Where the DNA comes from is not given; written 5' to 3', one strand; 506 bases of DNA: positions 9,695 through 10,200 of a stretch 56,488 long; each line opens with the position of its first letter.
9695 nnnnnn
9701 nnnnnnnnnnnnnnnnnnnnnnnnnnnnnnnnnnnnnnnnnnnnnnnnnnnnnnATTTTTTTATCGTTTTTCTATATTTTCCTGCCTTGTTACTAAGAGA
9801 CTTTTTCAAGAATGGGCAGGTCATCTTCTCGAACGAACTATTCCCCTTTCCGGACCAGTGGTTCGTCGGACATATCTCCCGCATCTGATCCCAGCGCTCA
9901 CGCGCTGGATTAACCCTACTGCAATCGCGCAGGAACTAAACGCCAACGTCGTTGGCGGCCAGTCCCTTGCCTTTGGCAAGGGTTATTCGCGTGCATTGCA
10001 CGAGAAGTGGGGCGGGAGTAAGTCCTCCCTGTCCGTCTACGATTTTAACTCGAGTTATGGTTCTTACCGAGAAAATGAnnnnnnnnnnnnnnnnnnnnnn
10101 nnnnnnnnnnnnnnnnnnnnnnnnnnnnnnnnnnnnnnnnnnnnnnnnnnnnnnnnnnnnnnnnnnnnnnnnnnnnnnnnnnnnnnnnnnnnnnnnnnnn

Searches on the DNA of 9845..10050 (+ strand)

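Call 39: build_rna_model(alignment_id=A3, structure=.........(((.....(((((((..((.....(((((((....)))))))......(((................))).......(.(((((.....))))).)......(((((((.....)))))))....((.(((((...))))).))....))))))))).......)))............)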
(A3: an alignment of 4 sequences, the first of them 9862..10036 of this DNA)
Model R1 built from alignment A3 (4 sequences, 188 columns); structure: as given.
model positions 176; base pairs 42; branch points 4; effective number of sequences 1.39; information 0.591 bits per position. Calibrated on 0.2 Mb of random sequence (short: E-values are rough).
structure used (alignment columns):
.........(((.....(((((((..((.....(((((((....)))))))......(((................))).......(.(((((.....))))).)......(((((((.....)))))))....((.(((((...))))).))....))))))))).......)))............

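Call 40: search_with_rna_model(model_id=R1, sources=[window, L001, L002, L003, L004, L005, L006, L007, L008, L009, L010, L011, L012, L013, L014, L015, L016, L017, L018, L019, L020, L021, L022, L023, L024, L025, L026, L027, L028, L029, L030, L031, L032, L033, L034, L035, L036, L037, L038, L045, L046, L047, L048, L049, L050, L051, L055, L056, L059, L060, L063], max_evalue=10)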
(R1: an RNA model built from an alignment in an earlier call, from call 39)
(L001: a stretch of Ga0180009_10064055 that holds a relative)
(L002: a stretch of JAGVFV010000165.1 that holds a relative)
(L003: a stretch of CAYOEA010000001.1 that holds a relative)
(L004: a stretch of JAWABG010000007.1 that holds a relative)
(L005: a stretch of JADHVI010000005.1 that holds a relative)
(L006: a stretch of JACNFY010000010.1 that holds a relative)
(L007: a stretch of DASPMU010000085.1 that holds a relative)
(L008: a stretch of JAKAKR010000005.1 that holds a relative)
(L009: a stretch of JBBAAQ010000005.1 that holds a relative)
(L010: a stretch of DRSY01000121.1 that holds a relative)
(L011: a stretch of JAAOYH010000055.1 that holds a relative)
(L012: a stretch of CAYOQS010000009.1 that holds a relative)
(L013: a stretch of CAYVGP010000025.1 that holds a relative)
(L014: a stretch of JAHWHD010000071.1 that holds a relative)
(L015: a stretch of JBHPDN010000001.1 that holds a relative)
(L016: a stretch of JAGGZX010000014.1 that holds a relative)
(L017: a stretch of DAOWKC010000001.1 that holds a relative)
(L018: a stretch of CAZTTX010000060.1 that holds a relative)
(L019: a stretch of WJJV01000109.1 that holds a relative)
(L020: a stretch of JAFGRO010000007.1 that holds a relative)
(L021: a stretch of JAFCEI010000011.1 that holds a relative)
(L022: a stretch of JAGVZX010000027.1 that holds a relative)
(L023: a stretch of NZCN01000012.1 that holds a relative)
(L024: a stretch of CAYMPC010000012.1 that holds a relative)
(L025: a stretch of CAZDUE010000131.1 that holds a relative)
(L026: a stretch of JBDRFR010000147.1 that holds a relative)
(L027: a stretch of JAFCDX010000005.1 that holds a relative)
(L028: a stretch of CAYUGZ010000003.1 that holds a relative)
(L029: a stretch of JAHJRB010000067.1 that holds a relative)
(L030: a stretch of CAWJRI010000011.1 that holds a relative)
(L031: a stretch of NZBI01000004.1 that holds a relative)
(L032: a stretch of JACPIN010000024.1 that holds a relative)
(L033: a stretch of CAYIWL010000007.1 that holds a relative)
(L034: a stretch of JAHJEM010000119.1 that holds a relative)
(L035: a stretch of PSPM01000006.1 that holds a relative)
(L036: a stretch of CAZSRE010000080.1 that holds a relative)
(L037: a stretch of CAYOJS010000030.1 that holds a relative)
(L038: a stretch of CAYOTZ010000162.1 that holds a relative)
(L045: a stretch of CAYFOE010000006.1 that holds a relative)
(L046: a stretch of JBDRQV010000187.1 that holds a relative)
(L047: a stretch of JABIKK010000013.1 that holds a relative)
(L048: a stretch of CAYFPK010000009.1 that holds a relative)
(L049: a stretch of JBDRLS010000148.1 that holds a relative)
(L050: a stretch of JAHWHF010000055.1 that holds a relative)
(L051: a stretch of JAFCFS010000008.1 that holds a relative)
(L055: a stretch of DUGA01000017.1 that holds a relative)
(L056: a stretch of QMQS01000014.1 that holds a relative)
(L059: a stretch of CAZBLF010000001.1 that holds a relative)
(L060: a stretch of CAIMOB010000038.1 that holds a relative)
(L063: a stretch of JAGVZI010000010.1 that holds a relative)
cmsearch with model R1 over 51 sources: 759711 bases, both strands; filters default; matches with E-value up to 10: 10.
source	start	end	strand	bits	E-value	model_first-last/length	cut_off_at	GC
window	15608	15781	+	199.5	4e-62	1-176/176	no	0.59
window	9861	10036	+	184.2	3.5e-57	1-176/176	no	0.59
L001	1807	1953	-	89.8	1.5e-26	1-176/176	no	0.52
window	102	248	-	89.3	2.2e-26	1-176/176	no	0.52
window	2356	2484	+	70.3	3e-20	1-176/176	no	0.51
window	15605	15778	-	36.8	2.3e-09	1-176/176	no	0.57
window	9860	10032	-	35.5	5.9e-09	1-176/176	no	0.58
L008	11479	11504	-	8.3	3.9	1-176/176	no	0.58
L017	3040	3083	-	8.1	4.6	1-176/176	no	0.27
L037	1129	1174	+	7.8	5.7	1-176/176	no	0.59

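Call 73: search_with_rna_model(model_id=R1, sources=[L065, L066, L067, L068, L069, L070, L071, L072, L039, L040, L041, L042, L043, L044, L052, L053, L054, L057, L058], max_evalue=1)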
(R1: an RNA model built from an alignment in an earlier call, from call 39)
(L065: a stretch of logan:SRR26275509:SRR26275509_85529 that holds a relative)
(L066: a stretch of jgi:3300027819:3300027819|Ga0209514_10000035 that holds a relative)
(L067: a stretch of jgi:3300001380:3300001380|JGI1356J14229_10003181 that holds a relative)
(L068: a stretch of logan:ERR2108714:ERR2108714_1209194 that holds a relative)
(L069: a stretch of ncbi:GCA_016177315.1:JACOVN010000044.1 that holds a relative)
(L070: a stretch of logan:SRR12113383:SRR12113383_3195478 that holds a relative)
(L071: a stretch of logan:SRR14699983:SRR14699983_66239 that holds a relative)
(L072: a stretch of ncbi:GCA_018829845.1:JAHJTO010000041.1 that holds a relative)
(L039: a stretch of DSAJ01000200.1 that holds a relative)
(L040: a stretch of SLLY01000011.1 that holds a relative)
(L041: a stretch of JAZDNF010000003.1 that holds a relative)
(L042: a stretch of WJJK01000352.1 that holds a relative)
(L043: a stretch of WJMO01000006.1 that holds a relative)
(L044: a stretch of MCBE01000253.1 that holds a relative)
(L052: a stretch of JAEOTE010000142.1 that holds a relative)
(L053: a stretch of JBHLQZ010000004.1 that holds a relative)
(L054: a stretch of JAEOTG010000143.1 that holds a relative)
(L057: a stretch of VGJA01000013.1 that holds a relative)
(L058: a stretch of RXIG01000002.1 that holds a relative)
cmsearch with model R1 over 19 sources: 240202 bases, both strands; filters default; matches with E-value up to 1: 3.
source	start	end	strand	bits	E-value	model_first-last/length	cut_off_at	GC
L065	7495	7670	+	184.2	1.1e-57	1-176/176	no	0.59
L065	1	118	+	54.3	1.5e-15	12-176/176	5'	0.51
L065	7494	7666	-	35.5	1.9e-09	1-176/176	no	0.58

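Call 84: search_rna_families(source=window, start=9845, end=10050, threshold=evalue, max_evalue=10)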
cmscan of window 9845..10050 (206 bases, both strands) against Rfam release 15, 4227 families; matches with E-value up to 10: 2.
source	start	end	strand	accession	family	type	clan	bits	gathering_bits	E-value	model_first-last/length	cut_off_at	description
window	9891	9908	+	RF01687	Acido-Lenti-1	Gene; sRNA;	-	18.6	37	0.03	2-19/46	no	Acido-Lenti-1 RNA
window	9924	9978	-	RF01532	TB10Cs3H2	Gene; snRNA; snoRNA; HACA-box;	-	15.9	45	1.6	1-69/69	no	Trypanosomatid snoRNA TB10Cs3H2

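Call 87: search_with_rna_model(model_id=R1, sources=[window, L001], max_evalue=1e-12, make_alignment=true, show_alignments=5)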
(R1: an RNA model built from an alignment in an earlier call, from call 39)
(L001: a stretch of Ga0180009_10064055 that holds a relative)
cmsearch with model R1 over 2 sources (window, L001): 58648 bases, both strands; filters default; matches with E-value up to 1e-12: 5.
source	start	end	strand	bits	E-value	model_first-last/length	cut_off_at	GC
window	15608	15781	+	199.5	3.1e-63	1-176/176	no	0.59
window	9861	10036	+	184.2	2.7e-58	1-176/176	no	0.59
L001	1807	1953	-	89.8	1.1e-27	1-176/176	no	0.52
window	102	248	-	89.3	1.7e-27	1-176/176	no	0.52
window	2356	2484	+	70.3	2.3e-21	1-176/176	no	0.51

Alignment A8: 5 matches aligned to the model, 190 columns, each read 5' to 3' on its own strand. Consensus structure (alignment columns), stored with it:
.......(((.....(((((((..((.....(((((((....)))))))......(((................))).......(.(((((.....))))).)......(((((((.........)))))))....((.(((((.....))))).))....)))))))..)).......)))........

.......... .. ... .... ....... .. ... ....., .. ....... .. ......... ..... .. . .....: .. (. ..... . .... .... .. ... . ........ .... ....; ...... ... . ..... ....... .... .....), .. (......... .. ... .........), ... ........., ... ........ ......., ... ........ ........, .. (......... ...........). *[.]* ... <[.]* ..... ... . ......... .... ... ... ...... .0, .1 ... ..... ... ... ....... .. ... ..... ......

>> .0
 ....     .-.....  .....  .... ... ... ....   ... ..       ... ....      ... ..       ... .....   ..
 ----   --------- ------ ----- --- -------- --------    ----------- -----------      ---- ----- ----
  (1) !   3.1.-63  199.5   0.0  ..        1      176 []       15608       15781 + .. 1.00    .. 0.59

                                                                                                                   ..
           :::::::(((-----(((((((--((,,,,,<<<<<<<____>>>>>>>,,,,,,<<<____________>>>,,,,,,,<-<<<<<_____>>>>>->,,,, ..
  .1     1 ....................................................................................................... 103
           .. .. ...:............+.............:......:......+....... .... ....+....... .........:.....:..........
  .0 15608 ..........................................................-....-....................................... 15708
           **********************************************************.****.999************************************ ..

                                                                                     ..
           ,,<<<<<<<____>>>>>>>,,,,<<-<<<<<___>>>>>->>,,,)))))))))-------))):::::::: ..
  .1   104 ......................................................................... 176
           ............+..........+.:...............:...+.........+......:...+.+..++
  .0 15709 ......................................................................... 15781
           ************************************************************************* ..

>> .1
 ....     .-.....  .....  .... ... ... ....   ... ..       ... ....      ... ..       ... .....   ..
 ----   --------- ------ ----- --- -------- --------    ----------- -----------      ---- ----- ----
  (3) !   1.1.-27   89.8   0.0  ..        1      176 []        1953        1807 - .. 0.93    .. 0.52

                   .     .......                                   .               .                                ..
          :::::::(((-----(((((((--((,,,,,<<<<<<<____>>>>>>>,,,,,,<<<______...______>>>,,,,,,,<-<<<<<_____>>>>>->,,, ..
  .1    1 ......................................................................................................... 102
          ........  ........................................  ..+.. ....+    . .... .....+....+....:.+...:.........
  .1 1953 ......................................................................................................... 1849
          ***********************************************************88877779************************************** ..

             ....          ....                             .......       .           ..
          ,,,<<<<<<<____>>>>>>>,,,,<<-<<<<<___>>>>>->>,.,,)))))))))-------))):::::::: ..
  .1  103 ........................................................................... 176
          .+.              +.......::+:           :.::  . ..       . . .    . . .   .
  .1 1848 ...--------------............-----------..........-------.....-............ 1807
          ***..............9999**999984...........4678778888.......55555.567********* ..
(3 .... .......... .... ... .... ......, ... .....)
